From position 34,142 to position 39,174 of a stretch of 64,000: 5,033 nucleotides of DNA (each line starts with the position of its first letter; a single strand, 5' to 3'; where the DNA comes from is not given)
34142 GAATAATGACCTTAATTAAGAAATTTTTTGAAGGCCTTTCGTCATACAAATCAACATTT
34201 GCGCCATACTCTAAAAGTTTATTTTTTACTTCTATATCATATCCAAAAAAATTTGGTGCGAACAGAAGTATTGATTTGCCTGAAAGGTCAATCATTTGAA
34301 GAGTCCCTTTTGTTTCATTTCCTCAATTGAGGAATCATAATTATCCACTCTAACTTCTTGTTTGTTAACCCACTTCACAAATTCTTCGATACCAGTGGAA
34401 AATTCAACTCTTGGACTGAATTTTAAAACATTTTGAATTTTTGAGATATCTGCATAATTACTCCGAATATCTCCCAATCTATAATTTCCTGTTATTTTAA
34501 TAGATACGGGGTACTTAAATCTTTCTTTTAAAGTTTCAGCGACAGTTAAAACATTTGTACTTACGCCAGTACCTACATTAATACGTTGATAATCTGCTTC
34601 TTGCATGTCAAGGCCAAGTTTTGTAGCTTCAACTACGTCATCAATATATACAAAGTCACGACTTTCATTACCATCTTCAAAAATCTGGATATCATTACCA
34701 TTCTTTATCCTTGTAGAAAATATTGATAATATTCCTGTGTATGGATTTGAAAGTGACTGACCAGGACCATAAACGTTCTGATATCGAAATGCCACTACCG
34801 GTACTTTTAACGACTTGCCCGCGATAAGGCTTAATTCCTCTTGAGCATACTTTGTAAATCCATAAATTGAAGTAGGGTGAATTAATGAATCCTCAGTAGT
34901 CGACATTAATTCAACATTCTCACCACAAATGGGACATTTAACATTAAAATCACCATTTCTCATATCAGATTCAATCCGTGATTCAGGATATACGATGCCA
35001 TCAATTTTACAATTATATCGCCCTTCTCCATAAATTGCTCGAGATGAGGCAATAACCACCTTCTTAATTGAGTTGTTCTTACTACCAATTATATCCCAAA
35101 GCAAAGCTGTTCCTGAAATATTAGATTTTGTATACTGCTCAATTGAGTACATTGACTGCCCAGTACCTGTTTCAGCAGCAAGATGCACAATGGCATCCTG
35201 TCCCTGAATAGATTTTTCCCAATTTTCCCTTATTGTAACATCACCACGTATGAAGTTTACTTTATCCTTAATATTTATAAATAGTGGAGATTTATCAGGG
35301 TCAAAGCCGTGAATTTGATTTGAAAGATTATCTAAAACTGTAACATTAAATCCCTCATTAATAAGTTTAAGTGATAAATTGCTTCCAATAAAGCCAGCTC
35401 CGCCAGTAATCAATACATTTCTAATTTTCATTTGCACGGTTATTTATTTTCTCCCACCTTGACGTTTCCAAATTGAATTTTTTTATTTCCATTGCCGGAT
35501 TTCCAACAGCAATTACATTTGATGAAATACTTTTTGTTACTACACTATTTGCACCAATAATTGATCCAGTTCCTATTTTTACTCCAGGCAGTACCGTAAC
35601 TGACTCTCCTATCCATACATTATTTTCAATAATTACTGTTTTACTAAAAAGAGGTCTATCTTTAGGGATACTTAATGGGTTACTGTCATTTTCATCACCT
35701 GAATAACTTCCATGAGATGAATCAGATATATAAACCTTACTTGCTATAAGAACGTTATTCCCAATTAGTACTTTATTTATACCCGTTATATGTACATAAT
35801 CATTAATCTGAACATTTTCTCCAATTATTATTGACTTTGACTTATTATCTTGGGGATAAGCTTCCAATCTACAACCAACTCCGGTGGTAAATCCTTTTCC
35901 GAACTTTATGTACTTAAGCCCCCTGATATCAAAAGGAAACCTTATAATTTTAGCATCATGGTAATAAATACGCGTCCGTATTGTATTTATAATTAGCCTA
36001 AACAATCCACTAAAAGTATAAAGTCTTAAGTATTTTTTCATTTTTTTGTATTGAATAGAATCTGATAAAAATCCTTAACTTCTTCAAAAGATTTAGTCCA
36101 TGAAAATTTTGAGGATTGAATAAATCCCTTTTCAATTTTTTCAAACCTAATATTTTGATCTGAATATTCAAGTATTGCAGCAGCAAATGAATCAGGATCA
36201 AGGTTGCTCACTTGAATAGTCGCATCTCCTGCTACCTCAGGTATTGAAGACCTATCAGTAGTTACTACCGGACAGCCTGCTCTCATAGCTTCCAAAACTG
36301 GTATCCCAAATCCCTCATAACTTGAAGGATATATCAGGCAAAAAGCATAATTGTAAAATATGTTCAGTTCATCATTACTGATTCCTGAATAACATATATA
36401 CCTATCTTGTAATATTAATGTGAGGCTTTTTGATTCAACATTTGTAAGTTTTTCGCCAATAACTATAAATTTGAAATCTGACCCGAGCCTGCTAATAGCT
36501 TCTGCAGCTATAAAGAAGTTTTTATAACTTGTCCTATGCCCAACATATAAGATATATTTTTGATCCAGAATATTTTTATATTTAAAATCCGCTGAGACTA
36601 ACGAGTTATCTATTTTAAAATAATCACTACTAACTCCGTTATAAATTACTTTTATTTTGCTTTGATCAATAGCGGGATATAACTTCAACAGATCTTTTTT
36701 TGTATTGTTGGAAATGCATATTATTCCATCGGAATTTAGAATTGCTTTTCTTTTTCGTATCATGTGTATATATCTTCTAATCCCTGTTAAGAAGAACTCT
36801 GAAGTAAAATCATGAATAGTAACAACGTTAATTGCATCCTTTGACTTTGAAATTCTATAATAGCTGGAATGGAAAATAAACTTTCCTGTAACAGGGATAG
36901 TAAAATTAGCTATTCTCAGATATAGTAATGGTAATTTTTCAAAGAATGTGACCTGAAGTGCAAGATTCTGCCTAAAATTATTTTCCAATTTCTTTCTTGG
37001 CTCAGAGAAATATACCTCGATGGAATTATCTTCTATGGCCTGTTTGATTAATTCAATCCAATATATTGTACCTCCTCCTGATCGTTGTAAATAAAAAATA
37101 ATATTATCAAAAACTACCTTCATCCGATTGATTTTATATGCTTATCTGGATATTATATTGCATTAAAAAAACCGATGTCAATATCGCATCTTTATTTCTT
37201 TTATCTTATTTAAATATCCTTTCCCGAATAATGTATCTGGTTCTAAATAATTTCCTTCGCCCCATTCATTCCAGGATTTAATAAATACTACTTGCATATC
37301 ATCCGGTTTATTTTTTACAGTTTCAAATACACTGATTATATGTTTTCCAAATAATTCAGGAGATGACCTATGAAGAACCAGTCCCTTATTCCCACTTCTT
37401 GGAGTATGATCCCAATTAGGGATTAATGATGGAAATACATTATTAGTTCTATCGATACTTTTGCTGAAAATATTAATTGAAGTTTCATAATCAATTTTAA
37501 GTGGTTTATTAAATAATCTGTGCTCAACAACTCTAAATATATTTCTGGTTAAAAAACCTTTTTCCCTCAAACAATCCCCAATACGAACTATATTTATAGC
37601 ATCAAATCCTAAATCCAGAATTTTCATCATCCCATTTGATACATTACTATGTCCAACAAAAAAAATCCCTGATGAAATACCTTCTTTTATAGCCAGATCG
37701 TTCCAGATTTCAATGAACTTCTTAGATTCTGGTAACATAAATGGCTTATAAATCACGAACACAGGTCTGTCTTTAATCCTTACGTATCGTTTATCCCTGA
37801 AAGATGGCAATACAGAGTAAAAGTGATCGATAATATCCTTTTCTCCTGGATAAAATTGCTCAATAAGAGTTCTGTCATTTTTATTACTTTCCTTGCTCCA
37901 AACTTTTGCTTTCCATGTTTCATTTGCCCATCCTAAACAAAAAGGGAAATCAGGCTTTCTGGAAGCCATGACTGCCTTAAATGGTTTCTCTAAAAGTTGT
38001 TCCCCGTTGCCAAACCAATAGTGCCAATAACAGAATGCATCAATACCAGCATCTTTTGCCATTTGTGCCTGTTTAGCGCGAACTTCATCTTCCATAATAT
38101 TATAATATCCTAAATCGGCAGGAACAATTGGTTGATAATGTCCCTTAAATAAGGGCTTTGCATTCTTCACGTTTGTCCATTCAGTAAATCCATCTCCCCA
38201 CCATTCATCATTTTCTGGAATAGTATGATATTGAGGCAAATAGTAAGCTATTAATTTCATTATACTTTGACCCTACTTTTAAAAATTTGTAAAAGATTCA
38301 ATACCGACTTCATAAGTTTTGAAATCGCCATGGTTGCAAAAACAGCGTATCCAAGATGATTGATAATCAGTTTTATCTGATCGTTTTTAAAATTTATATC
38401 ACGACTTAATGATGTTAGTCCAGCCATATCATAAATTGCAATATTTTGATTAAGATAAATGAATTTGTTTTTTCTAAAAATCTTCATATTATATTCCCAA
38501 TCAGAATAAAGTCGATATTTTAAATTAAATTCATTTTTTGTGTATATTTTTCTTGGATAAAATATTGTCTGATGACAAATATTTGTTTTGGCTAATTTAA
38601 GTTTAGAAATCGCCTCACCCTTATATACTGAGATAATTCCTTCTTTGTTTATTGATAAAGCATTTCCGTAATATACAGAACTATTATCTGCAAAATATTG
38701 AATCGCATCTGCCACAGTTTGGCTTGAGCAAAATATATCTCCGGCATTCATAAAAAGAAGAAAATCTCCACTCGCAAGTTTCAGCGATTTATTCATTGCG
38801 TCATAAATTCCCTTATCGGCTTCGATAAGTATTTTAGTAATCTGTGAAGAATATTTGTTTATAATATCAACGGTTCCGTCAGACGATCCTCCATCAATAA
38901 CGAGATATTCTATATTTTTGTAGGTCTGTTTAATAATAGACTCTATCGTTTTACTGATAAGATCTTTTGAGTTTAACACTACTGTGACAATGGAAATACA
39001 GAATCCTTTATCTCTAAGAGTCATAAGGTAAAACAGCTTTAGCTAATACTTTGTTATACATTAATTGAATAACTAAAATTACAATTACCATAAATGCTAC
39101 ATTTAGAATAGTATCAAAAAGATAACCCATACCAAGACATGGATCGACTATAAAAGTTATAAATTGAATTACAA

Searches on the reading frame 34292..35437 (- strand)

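Call 13: search_protein_families(library=pfam, proteins=[window:34292-35437:-], max_evalue=0.001)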
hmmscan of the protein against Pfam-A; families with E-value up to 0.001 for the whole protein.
window:34292-35437:- (381 aa): 8 families
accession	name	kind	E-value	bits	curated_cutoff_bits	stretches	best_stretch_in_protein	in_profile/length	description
PF01370.27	Epimerase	-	3.8e-46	157.9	20.9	2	8-140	1-123/240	NAD dependent epimerase/dehydratase family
PF16363.11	GDP_Man_Dehyd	-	1.7e-37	130.1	27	2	9-139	1-136/332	GDP-mannose 4,6 dehydratase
PF01073.25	3Beta_HSD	-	2.4e-16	60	22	1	9-139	1-123/280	3-beta hydroxysteroid dehydrogenase/isomerase family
PF02719.21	Polysacc_synt_2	-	8.4e-13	48.6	20.2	1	8-132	1-128/293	Polysaccharide biosynthesis protein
PF07993.18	NAD_binding_4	-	1.1e-11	44.8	20.1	1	10-271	1-257/258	Male sterility protein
PF04321.23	RmlD_sub_bind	-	0.00046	19.8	27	0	7-93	2-65/287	RmlD substrate binding domain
PF13460.12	NAD_binding_10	-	0.00047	20.5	27.2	1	12-136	1-102/184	NAD(P)H-binding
PF00106.31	adh_short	-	0.00087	19.3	26.6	0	7-78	2-69/195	short chain dehydrogenase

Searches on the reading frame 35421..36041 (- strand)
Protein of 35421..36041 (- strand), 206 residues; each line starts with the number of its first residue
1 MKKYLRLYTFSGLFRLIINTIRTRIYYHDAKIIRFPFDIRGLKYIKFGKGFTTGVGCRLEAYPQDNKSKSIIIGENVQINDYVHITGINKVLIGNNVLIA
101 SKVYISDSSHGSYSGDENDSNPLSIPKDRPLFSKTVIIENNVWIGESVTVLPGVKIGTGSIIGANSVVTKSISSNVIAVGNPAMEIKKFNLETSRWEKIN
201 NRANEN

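Call 13: search_protein_families(library=pfam, proteins=[window:35421-36041:-], max_evalue=0.001)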
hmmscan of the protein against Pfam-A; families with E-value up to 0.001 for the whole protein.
window:35421-36041:- (206 aa): 3 families
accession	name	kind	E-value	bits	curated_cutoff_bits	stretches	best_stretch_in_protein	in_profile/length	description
PF00132.30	Hexapep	-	6.1e-15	54.6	27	1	136-170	2-36/36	Bacterial transferase hexapeptide (six repeats)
PF14602.12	Hexapep_2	-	8.9e-07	29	27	1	136-170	2-34/34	Hexapeptide repeat of succinyl-transferase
PF25084.1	LbH_EIF2B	-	5.9e-05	23.5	54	0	138-181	6-49/105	EIF2B subunit epsilon LbH domain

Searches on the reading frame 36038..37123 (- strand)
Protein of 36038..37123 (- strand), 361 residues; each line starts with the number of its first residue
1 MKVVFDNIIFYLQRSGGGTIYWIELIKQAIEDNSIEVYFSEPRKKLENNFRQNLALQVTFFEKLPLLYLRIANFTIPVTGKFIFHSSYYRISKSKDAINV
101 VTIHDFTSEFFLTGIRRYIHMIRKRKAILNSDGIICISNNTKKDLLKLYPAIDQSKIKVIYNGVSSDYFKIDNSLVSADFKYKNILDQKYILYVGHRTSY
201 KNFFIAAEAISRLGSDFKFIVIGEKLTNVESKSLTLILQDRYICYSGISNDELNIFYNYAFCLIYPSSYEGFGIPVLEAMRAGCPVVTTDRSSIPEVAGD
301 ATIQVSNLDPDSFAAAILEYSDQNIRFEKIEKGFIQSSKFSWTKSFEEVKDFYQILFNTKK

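Call 13: search_protein_families(library=pfam, proteins=[window:36038-37123:-], max_evalue=0.001)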
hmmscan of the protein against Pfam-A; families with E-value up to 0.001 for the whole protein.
window:36038-37123:- (361 aa): 4 families
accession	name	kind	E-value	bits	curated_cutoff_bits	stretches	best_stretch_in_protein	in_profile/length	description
PF00534.26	Glycos_transf_1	-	3.2e-27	95.6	26.4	1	181-325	8-160/172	Glycosyl transferases group 1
PF13692.12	Glyco_trans_1_4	-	1.5e-21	77.6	27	1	189-320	2-139/142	Glycosyl transferases group 1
PF13439.12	Glyco_transf_4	-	1.3e-10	42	28.5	1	56-166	56-168/170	Glycosyltransferase Family 4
PF20706.3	GT4-conflict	-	7.9e-05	22.2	26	1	251-294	273-316/385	Family 4 Glycosyltransferase in conflict systems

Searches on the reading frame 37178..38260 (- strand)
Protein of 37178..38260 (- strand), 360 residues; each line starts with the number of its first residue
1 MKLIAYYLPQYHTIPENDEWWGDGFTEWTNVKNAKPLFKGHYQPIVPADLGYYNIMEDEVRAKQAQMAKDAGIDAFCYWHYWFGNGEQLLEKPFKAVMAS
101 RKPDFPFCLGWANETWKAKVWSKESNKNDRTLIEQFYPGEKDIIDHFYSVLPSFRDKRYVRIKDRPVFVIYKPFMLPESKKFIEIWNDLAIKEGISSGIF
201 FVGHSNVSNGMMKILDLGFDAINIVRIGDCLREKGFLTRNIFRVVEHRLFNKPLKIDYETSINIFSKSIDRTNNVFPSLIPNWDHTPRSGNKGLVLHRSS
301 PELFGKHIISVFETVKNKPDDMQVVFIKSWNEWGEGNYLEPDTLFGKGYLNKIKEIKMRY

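Call 13: search_protein_families(library=pfam, proteins=[window:37178-38260:-], max_evalue=0.001)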
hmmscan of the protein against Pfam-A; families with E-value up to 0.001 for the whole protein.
window:37178-38260:- (360 aa): 1 family
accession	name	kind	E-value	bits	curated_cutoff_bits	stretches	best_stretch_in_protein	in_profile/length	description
PF14307.12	Glyco_tran_WbsX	-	8.5e-127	423.8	25.1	1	3-353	1-350/350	Glycosyltransferase WbsX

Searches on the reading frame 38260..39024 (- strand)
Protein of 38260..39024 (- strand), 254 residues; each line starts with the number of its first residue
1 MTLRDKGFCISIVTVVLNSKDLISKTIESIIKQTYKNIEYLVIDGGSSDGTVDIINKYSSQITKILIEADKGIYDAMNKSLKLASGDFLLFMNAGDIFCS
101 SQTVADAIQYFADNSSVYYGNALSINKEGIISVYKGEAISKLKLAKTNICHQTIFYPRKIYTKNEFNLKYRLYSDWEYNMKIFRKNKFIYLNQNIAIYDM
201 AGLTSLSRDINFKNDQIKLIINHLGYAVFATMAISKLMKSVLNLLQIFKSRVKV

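Call 13: search_protein_families(library=pfam, proteins=[window:38260-39024:-], max_evalue=0.001)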
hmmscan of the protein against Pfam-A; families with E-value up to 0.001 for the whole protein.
window:38260-39024:- (254 aa): 2 families
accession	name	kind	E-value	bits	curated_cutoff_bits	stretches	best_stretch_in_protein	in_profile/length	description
PF00535.33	Glycos_transf_2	-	2.1e-22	80.3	23.3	1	11-135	1-128/168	Glycosyl transferase family 2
PF10111.15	Glyco_tranf_2_2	-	0.00017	21.6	27.3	1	12-106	2-101/276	Glycosyltransferase like family 2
